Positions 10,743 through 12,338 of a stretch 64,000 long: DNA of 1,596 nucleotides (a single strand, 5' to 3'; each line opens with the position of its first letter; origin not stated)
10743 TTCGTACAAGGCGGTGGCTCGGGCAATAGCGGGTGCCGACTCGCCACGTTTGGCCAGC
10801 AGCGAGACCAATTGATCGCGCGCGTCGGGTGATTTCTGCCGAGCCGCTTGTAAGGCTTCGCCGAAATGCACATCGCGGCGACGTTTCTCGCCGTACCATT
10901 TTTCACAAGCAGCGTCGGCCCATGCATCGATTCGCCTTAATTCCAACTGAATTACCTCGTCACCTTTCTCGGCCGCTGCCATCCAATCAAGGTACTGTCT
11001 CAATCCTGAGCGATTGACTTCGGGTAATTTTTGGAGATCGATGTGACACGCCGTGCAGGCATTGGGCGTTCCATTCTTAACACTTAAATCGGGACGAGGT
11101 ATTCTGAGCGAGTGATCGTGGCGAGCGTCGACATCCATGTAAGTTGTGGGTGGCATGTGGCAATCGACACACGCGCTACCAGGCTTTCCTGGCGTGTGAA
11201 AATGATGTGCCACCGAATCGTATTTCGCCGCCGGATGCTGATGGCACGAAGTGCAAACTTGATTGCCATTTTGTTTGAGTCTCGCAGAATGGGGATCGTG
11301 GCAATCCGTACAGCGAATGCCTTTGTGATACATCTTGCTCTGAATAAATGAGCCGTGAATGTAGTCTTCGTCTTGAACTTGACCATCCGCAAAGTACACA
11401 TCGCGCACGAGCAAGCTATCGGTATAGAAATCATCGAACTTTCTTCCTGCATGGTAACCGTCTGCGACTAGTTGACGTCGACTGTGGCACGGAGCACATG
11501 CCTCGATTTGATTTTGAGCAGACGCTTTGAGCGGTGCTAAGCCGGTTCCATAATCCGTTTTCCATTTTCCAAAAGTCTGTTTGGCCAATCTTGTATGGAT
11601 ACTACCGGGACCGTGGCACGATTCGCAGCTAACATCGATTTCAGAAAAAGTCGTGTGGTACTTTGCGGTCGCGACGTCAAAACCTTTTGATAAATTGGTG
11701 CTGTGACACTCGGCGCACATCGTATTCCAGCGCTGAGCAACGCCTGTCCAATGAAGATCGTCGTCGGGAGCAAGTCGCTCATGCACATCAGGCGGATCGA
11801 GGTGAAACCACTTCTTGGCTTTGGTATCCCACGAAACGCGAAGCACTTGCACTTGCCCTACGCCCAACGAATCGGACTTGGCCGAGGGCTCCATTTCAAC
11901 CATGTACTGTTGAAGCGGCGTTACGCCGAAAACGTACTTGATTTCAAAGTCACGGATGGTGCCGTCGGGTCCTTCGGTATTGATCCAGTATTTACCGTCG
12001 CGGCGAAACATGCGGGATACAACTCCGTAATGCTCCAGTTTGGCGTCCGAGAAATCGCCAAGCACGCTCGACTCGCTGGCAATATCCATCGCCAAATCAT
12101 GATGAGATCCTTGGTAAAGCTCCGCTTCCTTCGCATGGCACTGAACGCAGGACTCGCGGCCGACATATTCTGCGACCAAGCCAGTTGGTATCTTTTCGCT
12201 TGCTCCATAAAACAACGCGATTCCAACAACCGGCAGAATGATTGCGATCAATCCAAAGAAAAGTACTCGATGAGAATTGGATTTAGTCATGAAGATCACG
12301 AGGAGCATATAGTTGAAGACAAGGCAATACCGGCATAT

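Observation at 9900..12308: Membrane-anchored octaheme cytochrome c fused to a ~350-aa TPR/HEAT-like repeat domain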

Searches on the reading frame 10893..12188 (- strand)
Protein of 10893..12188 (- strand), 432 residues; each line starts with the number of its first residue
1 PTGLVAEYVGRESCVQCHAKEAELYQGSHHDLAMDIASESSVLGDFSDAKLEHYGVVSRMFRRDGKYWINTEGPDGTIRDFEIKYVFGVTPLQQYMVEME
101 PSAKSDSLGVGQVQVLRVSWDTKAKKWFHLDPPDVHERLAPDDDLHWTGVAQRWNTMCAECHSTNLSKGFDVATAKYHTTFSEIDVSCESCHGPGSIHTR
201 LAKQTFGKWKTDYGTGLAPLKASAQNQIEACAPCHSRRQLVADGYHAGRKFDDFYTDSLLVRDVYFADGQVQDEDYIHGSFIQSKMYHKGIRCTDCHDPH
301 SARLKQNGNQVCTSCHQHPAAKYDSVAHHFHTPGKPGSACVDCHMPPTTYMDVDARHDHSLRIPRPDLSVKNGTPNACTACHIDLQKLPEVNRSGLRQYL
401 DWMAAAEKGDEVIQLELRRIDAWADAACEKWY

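Call 18: search_protein_representatives(protein=window:10893-12188:-)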
Query: 432 residues. Proteins with E-value up to 0.001 (for the whole library): 7474; up to 1e-10: 4152; up to 1e-30: 1652. The best 150 are listed.
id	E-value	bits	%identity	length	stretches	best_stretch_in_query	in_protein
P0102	1.8e-182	624.0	63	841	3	175-432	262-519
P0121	7.5e-179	612.0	61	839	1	4-432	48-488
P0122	3.0e-176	603.4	60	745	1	3-432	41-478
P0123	2.3e-175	600.5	58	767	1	3-432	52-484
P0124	6.1e-172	589.3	57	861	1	3-432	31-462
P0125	1.9e-170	584.3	59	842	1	4-432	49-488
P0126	1.4e-168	578.1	59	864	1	5-432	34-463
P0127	5.4e-168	576.2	57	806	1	6-432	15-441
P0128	1.8e-167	574.5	58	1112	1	6-432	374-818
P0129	3.0e-166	570.5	57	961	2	104-432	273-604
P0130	6.3e-166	569.4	57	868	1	7-431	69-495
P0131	7.0e-166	569.3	58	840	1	5-432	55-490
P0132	2.5e-165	567.4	55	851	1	2-432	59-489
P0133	5.2e-159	546.6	54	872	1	2-432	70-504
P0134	1.2e-157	542.1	62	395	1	69-432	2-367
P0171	9.8e-118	410.6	45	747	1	7-430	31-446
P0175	5.0e-116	404.9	53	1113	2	112-432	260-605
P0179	4.0e-115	402.0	47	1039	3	41-410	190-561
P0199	1.4e-111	390.3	52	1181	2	8-204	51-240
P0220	3.2e-107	375.9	47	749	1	5-421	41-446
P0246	1.4e-104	367.2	45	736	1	6-383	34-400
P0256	1.1e-103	364.3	46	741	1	7-383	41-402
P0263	2.6e-103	363.0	47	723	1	8-386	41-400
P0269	6.1e-103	361.8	47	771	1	3-385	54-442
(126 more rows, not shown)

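Call 19: list_cluster_members(proteins=[P0171, P0220, P0246, P0256, P0263, P0269, P0199, P0175, P0128, P0179])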
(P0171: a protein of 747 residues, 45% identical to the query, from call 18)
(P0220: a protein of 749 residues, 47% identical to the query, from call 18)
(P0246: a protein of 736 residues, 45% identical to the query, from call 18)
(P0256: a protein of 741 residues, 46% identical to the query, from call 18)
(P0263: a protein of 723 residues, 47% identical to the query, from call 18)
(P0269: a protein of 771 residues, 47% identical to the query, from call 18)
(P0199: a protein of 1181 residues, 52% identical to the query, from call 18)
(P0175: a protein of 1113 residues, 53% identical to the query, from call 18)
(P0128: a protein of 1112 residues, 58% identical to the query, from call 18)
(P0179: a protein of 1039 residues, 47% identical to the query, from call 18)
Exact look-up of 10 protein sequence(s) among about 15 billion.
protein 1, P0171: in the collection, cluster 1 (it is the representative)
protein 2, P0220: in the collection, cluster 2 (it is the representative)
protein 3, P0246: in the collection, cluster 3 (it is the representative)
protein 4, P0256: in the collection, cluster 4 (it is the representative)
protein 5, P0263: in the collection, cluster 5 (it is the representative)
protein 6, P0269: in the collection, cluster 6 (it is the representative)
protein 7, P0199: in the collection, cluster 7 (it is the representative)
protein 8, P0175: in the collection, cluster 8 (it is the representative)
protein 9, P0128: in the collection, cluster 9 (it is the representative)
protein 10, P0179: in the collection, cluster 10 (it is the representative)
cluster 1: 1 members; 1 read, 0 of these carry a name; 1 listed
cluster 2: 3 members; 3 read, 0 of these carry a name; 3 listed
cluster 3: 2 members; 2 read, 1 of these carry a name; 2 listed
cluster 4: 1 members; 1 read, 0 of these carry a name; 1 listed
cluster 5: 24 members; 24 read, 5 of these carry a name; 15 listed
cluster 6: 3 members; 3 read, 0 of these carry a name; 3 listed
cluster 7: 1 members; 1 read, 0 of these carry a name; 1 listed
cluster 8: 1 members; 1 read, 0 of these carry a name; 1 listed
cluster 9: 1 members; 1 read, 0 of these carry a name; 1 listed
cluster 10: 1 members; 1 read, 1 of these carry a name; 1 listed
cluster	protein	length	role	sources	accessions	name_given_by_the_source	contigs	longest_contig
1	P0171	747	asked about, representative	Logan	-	-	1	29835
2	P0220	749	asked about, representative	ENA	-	-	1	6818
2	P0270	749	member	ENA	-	-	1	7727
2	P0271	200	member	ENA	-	-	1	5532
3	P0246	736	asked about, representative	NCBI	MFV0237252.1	MAG: tetratricopeptide repeat protein [Flavobacteriales bacterium]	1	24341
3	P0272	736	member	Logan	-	-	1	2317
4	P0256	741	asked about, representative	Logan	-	-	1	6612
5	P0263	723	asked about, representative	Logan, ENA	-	-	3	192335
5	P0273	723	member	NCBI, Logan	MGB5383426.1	MAG: tetratricopeptide repeat protein [Lutimonas sp.]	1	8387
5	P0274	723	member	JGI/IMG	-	predicted CXXCH cytochrome family protein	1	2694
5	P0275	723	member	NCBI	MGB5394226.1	MAG: tetratricopeptide repeat protein [Lutimonas sp.]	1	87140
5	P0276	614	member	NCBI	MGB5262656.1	MAG: multiheme c-type cytochrome, partial [Lutimonas sp.]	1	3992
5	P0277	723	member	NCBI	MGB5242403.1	MAG: tetratricopeptide repeat protein [Lutimonas sp.]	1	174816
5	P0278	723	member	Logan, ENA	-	-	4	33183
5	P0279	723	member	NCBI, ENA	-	-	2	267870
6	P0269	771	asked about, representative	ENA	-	-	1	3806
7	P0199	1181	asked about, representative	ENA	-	-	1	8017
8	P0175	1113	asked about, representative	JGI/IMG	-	-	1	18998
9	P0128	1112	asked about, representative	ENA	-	-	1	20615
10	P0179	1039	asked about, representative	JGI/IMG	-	tetratricopeptide (TPR) repeat protein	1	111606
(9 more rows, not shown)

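Call 22: find_related_loci(query=A2, collection=genome_contigs, flank=10000)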
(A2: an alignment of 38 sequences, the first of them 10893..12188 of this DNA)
Query A2 (432 aa) in genome_contigs; peptide patterns used: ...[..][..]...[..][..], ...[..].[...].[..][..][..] (x = any residue, [..] = any of these).
600 stretches matched a pattern (row limit reached: there are more); 371 encode a relative of the query (tblastn E <= 1e-3); the best 80 are kept; 80 distinct loci.
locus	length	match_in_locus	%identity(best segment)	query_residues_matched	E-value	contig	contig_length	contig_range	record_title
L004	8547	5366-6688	62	6-432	0e+0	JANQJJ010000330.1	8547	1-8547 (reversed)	MAG: Pirellulaceae bacterium isolate PL25a_bin.111 k99_637214, whole genome shotgun sequence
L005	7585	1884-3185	62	1-432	0e+0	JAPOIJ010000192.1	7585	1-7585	MAG: Planctomycetota bacterium isolate bin33 k141_2135780_length_7585_cov_11.2442, whole genome shotgun sequence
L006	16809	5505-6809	60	1-432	0e+0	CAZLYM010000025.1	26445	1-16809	MAG TPA_asm: uncultured Pirellulaceae bacterium isolate binchicken_co258_10 genome assembly, contig: NODE_1022_length_26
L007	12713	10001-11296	61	1-432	0e+0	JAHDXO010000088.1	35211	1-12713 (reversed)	MAG: Pirellulaceae bacterium isolate PLA7 NODE_2052_length_35211_cov_10.469678, whole genome shotgun sequence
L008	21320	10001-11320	59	1-432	3e-179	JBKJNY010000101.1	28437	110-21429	MAG: Pirellulaceae bacterium isolate ant_bin.39 S1Ck117_1973681_flag_0_multi_25.0000_len_28437, whole genome shotgun seq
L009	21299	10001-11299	56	1-432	9e-173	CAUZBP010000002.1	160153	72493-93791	MAG: Planctomycetota bacterium isolate CB27_Tmax.62 genome assembly, contig: Ga0310121_10000008, whole genome shotgun se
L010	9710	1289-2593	56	1-432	2e-172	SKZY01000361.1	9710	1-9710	MAG: Planctomycetaceae bacterium isolate CSSed162cmB_366 CSSed16-2cmB-27246, whole genome shotgun sequence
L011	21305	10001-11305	56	1-432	5e-168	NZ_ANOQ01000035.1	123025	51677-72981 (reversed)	Rhodopirellula sp. SWK7 cSWK70037, whole genome shotgun sequence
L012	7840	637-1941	57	1-432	8e-168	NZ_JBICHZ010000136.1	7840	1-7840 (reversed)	MAG: Rhodopirellula sp. JB044 k141_187453, whole genome shotgun sequence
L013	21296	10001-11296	55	1-432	2e-166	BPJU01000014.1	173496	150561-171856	MAG: Pirellulaceae bacterium KatS3mg110 DNA, contig_5546, whole genome shotgun sequence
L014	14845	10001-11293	54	1-432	1e-156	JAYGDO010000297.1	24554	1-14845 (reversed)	MAG: Pirellulales bacterium isolate OC3_1000m_MAG_224 OC3_1000m_contig_4220819, whole genome shotgun sequence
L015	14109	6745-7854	57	1-382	1e-147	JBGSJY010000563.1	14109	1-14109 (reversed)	MAG: Pirellulales bacterium isolate JTS-AC168 k141_3542317, whole genome shotgun sequence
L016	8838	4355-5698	49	1-431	9e-147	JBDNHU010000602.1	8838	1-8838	MAG: Mariniblastus sp. isolate concoct.38.ELB k141_1256792, whole genome shotgun sequence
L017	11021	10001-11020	61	7-345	1e-145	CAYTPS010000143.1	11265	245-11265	MAG TPA_asm: uncultured Pirellulaceae bacterium isolate SRP268394_co2_28 genome assembly, contig: NODE_8871_length_11265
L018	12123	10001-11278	52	1-421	3e-144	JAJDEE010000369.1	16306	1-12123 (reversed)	MAG: Planctomycetota bacterium isolate OFTM389 OFTM389_368, whole genome shotgun sequence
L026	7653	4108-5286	48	5-384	1e-126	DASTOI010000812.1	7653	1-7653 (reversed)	MAG TPA_asm: Myxococcota bacterium isolate SMAG_U2166 k141_1458806, whole genome shotgun sequence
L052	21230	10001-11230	45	8-382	4e-117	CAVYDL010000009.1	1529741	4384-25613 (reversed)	MAG: uncultured delta proteobacterium isolate MFD04935.bin.1.83 genome assembly, contig: contig_8851, whole genome shotg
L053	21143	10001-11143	46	8-382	5e-117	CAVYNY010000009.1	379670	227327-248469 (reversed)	MAG: uncultured delta proteobacterium isolate MFD05684.bin.2.75 genome assembly, contig: contig_24616, whole genome shot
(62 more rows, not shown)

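Call 31: search_protein_families(library=pfam, proteins=[L053:9357-9881:+, L053:7283-8668:+, L026:1156-2757:-, L026:51-1106:-, L052:15666-16469:+], max_evalue=0.001)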
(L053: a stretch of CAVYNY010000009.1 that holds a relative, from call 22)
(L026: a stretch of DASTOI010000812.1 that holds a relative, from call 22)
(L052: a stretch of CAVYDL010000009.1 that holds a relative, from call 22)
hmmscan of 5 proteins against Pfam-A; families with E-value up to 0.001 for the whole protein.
L053:9357-9881:+ (174 aa): 1 family
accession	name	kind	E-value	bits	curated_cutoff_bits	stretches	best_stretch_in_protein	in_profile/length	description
PF00355.32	Rieske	-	9.5e-11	41.9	20.3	1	78-139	24-86/88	Rieske [2Fe-2S] domain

L053:7283-8668:+ (461 aa): 3 families
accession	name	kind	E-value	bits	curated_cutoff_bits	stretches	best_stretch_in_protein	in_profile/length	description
PF00033.24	Cytochrome_B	-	1.3e-44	152.8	27.2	1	59-236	11-187/189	Cytochrome b/b6/petB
PF13631.11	Cytochrom_B_N_2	-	1.9e-35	122.7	27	1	120-288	2-165/169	Cytochrome b(N-terminal)/b6/petB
PF14358.11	DUF4405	-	0.00023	22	26.7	1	67-130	5-63/66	Domain of unknown function (DUF4405)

L026:1156-2757:- (533 aa): 4 families
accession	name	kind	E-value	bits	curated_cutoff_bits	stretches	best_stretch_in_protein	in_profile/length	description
PF00884.28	Sulfatase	-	1.6e-52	179.2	25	1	51-376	1-300/301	Sulfatase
PF14707.11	Sulfatase_C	-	2.9e-06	28.3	30.9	1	417-477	3-72/127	C-terminal region of aryl-sulfatase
PF01663.27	Phosphodiest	-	0.00033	20.8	23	0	227-322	135-227/342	Type I phosphodiesterase / nucleotide pyrophosphatase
PF16347.10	SGSH_C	-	0.00042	20.9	29.3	1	333-389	9-63/154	N-sulphoglucosamine sulphohydrolase, C-terminal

L026:51-1106:- (351 aa): 1 family
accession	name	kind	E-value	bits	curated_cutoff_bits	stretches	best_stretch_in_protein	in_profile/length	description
PF12710.13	HAD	-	2.5e-12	48.1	27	1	83-287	1-189/189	haloacid dehalogenase-like hydrolase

L052:15666-16469:+ (267 aa): 0 families

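Call 39: predict_structure(alignment_id=A2)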
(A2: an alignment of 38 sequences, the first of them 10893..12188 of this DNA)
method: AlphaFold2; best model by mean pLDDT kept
length: 432 residues; sequences in the alignment: 38
mean_pLDDT: 78.8   pTM: 0.73
mean pLDDT of the five models: 78.8, 77.8, 77.4, 72.0, 71.2
residues with pLDDT >= 90: 117; 70-90: 200; 50-70: 75; < 50: 40
segments of 3 or more residues with pLDDT < 50: 212-215, 266-271, 273-276, 341-362
pLDDT, mean of each block of 10 residues (from residue 1): 74 91 89 92 97 96 98 97 93 92 71 94 93 81 92 88 87 87 86 86 62 57 82 81 84 80 51 56 76 83 81 71 65 64 44 37 61 67 76 74 83 87 80 65
secondary structure, 60 per line:
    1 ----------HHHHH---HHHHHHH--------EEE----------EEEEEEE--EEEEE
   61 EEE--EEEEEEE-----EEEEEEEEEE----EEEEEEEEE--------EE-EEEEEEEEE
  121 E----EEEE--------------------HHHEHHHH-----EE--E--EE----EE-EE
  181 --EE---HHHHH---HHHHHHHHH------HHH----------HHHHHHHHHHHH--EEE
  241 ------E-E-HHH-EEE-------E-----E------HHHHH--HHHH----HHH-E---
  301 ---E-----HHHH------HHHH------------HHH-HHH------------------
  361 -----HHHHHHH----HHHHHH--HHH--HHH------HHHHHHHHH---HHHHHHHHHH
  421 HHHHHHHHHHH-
elements in order: H11-15 H19-25 E34-36 E47-53 E56-63 E66-72 E78-87 E92-100 E112-121 E126-129 H154-157 H188-192 H196-204 H224-235 E238-240 E255-257 H278-282 H285-288 H310-313 H320-323 H366-372 H377-382 H399-407 H411-431

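Call 49: search_solved_structures(query=window:10893-12188:-, max_evalue=1, show_alignments=3)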
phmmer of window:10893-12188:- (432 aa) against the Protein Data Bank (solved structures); distinct sequences matched with E-value up to 1: 26.
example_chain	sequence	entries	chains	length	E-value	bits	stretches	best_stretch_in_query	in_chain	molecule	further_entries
6i5b_A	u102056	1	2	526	3e-08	36.5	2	148-200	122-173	Uncharacterized protein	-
6qvm_A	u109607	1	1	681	0.00061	22.3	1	151-207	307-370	Multiheme cytochrome cf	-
2cdv_A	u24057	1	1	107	0.002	20.6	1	284-346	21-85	CYTOCHROME C3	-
8bcx_A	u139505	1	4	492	0.0033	19.8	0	333-384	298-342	Nitrite reductase (cytochrome; ammonia-forming)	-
2ewk_A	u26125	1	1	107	0.0042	19.5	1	284-346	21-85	Cytochrome c3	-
2yyw_A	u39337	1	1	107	0.0043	19.5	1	281-346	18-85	Cytochrome c3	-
1wr5_A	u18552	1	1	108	0.0055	19.1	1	284-346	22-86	Cytochrome c3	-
2z47_A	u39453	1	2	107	0.0057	19.1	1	284-346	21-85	Cytochrome c3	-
2yyx_A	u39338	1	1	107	0.0059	19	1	284-346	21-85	Cytochrome c3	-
1j0p_A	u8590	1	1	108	0.0059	19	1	284-346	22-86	Cytochrome c3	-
1it1_A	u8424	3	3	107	0.0062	19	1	284-346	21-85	cytochrome c3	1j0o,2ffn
2ewi_A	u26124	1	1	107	0.0062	18.9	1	282-346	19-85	Cytochrome c3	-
1fs7_A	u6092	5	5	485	0.0084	18.5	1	137-197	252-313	CYTOCHROME C NITRITE REDUCTASE | Cytochrome c-552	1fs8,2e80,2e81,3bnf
3bng_A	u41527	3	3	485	0.0087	18.5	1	137-197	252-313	Cytochrome c-552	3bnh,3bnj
1fs9_A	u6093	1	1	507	0.0096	18.3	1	137-197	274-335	CYTOCHROME C NITRITE REDUCTASE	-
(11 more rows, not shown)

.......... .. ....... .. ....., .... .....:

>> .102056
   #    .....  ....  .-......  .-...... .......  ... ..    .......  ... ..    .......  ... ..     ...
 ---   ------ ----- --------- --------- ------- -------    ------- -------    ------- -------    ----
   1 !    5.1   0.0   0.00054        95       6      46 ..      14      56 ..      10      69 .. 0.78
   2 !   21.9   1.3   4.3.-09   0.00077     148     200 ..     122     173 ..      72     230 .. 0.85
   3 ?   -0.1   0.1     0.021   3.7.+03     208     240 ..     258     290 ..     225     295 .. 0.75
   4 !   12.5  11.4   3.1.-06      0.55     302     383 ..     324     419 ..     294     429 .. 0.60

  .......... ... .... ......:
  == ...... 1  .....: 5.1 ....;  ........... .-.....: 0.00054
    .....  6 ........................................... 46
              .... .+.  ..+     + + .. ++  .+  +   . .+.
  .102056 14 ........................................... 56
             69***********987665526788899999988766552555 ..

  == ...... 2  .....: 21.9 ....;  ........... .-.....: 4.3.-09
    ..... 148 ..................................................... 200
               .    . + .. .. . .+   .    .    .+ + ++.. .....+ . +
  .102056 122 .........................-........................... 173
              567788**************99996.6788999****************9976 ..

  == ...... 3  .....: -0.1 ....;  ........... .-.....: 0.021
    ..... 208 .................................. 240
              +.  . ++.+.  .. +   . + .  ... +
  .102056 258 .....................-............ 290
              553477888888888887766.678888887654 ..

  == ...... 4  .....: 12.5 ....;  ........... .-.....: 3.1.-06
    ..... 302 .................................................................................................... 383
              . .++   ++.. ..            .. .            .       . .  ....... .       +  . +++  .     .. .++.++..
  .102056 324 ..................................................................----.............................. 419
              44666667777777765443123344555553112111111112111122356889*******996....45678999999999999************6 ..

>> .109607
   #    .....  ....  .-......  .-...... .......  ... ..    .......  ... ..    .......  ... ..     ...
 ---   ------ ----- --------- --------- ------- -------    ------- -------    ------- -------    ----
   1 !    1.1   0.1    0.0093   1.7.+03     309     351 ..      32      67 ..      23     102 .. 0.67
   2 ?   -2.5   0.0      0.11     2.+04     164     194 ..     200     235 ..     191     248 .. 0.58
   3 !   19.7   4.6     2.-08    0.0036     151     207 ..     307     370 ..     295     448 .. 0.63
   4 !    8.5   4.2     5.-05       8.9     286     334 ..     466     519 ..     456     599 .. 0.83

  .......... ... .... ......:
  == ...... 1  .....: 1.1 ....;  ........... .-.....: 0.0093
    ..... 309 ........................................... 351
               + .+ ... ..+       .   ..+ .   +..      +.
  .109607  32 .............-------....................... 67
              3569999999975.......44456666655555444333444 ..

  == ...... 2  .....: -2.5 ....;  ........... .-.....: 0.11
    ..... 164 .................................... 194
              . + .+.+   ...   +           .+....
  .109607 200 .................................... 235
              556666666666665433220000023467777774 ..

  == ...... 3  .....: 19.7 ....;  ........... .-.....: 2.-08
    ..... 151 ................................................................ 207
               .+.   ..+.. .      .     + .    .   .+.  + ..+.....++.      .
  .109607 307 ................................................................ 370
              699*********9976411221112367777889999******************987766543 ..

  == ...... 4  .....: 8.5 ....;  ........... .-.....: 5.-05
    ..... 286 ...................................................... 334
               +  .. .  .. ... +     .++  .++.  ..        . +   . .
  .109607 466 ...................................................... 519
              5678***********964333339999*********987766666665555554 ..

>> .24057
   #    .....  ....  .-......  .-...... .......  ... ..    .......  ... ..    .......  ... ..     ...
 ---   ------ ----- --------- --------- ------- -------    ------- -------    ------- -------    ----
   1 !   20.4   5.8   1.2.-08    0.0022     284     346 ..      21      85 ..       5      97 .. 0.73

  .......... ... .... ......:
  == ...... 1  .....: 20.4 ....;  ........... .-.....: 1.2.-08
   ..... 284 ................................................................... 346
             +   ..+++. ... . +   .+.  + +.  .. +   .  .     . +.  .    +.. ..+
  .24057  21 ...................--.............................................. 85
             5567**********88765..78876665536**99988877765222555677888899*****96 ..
